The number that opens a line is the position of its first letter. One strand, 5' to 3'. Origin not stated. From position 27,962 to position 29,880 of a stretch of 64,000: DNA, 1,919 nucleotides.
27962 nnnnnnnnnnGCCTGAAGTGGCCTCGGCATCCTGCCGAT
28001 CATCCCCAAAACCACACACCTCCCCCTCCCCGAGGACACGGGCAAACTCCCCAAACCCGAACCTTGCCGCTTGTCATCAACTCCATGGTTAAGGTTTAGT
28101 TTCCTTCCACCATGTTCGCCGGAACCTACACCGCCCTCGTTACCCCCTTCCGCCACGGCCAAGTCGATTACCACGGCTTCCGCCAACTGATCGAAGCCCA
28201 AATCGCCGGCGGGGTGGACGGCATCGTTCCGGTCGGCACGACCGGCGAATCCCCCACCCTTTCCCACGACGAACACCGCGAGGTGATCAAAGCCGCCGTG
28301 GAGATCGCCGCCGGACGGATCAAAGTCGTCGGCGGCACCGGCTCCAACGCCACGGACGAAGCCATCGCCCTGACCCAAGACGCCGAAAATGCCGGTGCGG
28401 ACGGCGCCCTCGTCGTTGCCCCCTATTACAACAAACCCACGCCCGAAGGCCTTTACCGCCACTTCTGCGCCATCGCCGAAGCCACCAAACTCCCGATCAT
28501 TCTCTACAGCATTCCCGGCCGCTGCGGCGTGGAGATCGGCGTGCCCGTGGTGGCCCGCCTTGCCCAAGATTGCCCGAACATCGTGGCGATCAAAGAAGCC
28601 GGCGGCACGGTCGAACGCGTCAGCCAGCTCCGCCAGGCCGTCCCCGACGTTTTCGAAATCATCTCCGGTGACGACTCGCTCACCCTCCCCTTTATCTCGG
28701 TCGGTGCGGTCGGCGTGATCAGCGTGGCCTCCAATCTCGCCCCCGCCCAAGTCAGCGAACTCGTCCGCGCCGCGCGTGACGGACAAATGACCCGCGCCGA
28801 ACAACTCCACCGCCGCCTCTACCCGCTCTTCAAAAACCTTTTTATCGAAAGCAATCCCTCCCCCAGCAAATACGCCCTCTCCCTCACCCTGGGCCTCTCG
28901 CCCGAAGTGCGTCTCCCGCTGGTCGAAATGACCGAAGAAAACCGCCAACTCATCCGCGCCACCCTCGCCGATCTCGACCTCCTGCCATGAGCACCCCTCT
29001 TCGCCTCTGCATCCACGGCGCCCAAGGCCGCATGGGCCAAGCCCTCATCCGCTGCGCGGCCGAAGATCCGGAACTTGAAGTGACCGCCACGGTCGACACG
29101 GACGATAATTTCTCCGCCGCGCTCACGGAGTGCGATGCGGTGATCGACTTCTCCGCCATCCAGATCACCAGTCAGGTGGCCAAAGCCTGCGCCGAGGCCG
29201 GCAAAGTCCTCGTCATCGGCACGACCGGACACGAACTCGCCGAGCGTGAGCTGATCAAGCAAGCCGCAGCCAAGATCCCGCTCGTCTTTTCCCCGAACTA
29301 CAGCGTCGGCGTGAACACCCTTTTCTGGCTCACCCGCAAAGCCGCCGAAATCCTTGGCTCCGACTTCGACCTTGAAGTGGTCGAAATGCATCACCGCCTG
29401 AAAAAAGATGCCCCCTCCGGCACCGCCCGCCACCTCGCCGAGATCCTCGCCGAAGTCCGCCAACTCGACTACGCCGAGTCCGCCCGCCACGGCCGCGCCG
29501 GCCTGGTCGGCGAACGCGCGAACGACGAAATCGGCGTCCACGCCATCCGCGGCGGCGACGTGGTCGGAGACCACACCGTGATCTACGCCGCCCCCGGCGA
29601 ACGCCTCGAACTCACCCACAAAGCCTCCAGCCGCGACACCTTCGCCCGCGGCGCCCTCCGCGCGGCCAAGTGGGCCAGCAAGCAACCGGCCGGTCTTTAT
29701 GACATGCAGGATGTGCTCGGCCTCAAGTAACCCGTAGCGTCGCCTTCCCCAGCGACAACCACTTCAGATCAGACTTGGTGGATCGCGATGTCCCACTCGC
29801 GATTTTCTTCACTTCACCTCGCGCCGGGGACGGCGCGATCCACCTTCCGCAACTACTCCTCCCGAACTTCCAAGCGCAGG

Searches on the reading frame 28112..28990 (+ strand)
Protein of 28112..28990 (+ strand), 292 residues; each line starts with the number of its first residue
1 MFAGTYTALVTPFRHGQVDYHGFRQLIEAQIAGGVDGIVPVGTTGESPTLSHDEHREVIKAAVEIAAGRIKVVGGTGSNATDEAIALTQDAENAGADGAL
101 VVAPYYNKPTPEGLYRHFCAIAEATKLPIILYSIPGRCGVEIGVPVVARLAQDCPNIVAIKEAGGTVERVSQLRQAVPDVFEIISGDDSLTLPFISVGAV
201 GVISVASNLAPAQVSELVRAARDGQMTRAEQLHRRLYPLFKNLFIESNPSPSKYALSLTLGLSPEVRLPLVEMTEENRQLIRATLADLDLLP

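Call 5: search_protein_families(library=pfam, proteins=[window:28112-28990:+])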
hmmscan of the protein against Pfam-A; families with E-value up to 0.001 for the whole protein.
window:28112-28990:+ (292 aa): 2 families
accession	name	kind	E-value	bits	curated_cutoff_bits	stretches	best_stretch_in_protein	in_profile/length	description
PF00701.28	DHDPS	-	8.7e-95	317.2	22.1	1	2-286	2-287/289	Dihydrodipicolinate synthetase family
PF04909.20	Amidohydro_2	-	0.00026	21.3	26.4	1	50-170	61-195/289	Amidohydrolase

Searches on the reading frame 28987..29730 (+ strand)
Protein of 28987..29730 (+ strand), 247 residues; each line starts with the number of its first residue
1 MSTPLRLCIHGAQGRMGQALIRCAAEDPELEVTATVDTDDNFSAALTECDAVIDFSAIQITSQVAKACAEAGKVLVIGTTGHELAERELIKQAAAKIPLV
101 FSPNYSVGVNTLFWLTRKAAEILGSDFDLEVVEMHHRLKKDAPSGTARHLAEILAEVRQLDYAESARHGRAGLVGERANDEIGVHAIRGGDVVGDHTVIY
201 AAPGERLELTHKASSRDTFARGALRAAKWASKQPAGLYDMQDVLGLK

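Call 5: search_protein_families(library=pfam, proteins=[window:28987-29730:+])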
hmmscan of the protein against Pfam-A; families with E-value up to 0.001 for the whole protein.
window:28987-29730:+ (247 aa): 2 families
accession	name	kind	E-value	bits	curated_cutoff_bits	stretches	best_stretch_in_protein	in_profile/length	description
PF05173.19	DapB_C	-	1.6e-45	154.6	27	1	108-244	1-121/121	Dihydrodipicolinate reductase, C-terminus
PF01113.26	DapB_N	-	1.9e-24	86.5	25.6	1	6-105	2-124/124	Dihydrodipicolinate reductase, N-terminus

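Call 15: find_related_loci(query=window:28987-29727:+, collection=genome_contigs, flank=10000)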
Query window:28987-29727:+ (247 aa) in genome_contigs; peptide patterns used: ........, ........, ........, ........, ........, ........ (x = any residue, [..] = any of these).
600 stretches matched a pattern (row limit reached: there are more); 534 encode a relative of the query (tblastn E <= 1e-3); the best 80 are kept; 80 distinct loci.
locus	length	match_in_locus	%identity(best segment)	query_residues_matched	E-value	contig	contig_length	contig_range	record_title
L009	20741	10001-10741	88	1-247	2e-146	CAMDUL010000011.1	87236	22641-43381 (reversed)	MAG: Chthoniobacter flavus isolate MiE-14oct19-33 genome assembly, contig: MiE-14oct19-C224, whole genome shotgun sequen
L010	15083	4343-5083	83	1-247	1e-136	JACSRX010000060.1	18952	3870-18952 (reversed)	MAG: Chthoniobacterales bacterium isolate VE1 contig-70_3329, whole genome shotgun sequence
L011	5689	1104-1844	82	1-247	7e-135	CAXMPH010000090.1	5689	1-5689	MAG: uncultured Chthoniobacterales bacterium isolate 07C-BC-St04_bin.12.strict genome assembly, contig: NODE_90_length_5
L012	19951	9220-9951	75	4-247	1e-118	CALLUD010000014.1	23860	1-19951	MAG TPA_asm: uncultured Spartobacteria bacterium isolate SRR5251193_bin.80_CONCOCT_v1.1_MAG genome assembly, contig: ERZ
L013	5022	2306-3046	73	1-247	6e-118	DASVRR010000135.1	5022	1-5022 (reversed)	MAG TPA_asm: Chthoniobacteraceae bacterium isolate SMAG_U3241 k141_957847, whole genome shotgun sequence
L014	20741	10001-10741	71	1-247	2e-117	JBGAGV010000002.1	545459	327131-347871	MAG: Chthoniobacteraceae bacterium isolate MAG_MBR_H125.92 MBRH125-92_opera_contig_96, whole genome shotgun sequence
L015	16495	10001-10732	72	4-247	9e-117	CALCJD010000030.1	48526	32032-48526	MAG TPA_asm: uncultured Spartobacteria bacterium isolate SRR4028131_bin.86_CONCOCT_v1.1_MAG genome assembly, contig: ERZ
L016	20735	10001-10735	72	3-247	8e-116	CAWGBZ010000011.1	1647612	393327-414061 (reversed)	MAG: uncultured Verrucomicrobiae bacterium isolate MFD06435.bin.1.194 genome assembly, contig: contig_15079, whole genom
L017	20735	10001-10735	69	3-247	4e-114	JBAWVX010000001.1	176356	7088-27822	MAG: bacterium isolate ELA022 MAG022_1, whole genome shotgun sequence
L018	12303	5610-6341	68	4-247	2e-113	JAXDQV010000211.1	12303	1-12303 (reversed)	MAG: Chthoniobacter sp. isolate BP_743 scaffold_2309688, whole genome shotgun sequence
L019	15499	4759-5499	69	1-247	2e-113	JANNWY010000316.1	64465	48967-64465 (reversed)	MAG: Chthoniobacteraceae bacterium isolate VAR_34_metabat_297 VAR_34_k141_2021635, whole genome shotgun sequence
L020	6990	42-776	70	3-247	7e-113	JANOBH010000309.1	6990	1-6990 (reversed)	MAG: Chthoniobacter sp. isolate VAR_18_metabat_17 VAR_18_k141_3735311, whole genome shotgun sequence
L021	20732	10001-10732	72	4-247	3e-113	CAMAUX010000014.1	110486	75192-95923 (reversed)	MAG: Chthoniobacter flavus isolate MaE-04nov19-34 genome assembly, contig: MaE-04nov19-C86, whole genome shotgun sequenc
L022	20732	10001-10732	70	3-246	9e-113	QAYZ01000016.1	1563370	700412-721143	Spartobacteria bacterium LR76 LR76_contig_4_coverage:, whole genome shotgun sequence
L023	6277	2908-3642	69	1-247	1e-112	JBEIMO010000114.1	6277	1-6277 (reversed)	MAG: Verrucomicrobiia bacterium isolate Sample-105-S5-bin-12 Sample_105_S5-bin_12-k141_1377580, whole genome shotgun seq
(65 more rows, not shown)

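Call 52: search_protein_families(library=pfam, proteins=[L009:10752-11579:-], max_evalue=0.01)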
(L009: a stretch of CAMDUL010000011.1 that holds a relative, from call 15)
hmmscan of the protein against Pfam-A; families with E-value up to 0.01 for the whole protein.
L009:10752-11579:- (275 aa): 1 family
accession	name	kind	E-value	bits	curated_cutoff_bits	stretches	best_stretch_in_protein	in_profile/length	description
PF01497.23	Peripla_BP_2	-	2.7e-11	43.8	27.5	1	7-225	1-200/235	Periplasmic binding protein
